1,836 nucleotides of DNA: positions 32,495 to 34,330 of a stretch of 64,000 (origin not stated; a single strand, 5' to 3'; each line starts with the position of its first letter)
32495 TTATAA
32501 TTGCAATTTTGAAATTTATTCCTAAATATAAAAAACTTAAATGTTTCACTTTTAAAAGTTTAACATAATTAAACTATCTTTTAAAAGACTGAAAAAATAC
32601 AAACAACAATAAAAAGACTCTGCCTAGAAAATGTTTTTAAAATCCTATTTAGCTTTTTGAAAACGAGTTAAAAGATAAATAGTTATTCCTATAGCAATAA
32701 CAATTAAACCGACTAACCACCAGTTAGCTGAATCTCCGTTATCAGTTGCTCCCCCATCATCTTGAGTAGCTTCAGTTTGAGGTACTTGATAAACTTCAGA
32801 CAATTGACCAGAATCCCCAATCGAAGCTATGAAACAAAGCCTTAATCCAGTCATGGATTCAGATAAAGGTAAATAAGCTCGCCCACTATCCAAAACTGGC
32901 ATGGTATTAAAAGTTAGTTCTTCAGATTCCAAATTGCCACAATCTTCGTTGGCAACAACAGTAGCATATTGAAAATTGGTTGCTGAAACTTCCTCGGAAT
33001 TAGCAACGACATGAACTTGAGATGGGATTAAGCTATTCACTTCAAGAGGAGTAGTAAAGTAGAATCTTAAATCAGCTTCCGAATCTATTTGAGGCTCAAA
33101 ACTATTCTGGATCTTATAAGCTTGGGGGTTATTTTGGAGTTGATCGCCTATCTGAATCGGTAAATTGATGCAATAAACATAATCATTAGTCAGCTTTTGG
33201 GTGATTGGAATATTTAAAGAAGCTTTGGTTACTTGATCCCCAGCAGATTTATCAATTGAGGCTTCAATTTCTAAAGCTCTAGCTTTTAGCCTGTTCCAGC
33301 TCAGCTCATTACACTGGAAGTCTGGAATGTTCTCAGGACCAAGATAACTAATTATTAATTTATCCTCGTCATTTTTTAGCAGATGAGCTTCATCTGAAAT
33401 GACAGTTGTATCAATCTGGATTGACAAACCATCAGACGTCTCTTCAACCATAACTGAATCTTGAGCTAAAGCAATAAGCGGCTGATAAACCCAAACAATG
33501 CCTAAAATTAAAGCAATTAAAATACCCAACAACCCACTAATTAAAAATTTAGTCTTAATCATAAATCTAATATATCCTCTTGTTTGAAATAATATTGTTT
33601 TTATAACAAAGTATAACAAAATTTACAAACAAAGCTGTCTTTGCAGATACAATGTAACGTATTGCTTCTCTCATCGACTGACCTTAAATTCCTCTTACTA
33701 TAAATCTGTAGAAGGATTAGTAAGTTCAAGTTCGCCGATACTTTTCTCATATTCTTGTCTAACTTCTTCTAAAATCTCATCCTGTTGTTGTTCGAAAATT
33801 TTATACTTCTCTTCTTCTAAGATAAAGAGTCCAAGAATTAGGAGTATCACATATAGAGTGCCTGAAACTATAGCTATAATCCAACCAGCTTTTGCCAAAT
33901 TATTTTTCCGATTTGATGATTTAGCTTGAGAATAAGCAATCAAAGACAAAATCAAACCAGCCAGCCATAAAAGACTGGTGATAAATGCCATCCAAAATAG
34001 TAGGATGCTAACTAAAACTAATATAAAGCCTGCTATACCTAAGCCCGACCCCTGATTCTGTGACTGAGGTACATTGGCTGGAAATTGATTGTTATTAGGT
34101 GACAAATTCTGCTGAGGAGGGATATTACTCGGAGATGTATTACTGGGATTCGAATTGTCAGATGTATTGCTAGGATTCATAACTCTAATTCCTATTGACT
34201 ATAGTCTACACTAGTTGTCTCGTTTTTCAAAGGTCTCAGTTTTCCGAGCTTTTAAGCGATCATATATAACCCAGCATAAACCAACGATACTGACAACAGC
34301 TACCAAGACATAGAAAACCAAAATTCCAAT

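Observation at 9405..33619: Family of four surface proteins sharing an unassigned two-cysteine '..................' module, with three different anchoring strategies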

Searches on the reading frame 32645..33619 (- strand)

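Call 3: search_protein_families(library=pfam, proteins=[window:32645-33619:-], max_evalue=1)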
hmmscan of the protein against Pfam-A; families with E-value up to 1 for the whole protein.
window:32645-33619:- (324 aa): 2 families
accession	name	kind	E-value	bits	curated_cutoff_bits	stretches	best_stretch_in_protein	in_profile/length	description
PF20941.2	DUF6848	-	0.16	13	27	1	166-235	7-73/99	Domain of unknown function (DUF6848)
PF12606.13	RELT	-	0.49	10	25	1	16-39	1-24/42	Tumour necrosis factor receptor superfamily member 19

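Call 4: search_protein_families(library=ncbifam, proteins=[window:32645-33619:-], max_evalue=1)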
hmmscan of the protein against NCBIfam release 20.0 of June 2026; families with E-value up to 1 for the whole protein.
window:32645-33619:- (324 aa): 1 family
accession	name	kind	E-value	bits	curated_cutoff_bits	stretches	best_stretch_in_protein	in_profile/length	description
NF058670.1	sorting_LPXTATN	domain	0.083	13.2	32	1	299-319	10-30/32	LPxTATN C-terminal sorting signal domain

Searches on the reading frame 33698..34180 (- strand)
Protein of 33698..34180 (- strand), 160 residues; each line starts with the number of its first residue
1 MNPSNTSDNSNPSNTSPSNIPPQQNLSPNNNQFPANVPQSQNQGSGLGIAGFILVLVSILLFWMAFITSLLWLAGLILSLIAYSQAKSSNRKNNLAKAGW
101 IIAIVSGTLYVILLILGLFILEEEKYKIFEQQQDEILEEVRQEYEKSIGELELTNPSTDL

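Call 71: search_protein_families(library=pfam, proteins=[window:33698-34180:-], max_evalue=0.01)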
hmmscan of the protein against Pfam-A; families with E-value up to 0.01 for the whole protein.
window:33698-34180:- (160 aa): 5 families
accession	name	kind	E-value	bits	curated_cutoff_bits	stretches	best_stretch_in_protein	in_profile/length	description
PF06687.17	SUR7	-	0.00016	21.8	29.6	0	85-121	94-131/201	SUR7/PalI family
PF13828.11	DUF4190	-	0.00066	19.8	35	1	48-112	2-61/62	Domain of unknown function (DUF4190)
PF19779.4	DUF6264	-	0.0013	19.3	31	1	9-124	32-148/183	Family of unknown function (DUF6264)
PF07698.17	7TM-7TMR_HD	-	0.0015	18.9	29.4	1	49-116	81-148/190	7TM receptor with intracellular HD hydrolase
PF12822.12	ECF_trnsprt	-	0.0037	17.7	30.7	1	45-123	45-127/169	ECF transporter, substrate-specific component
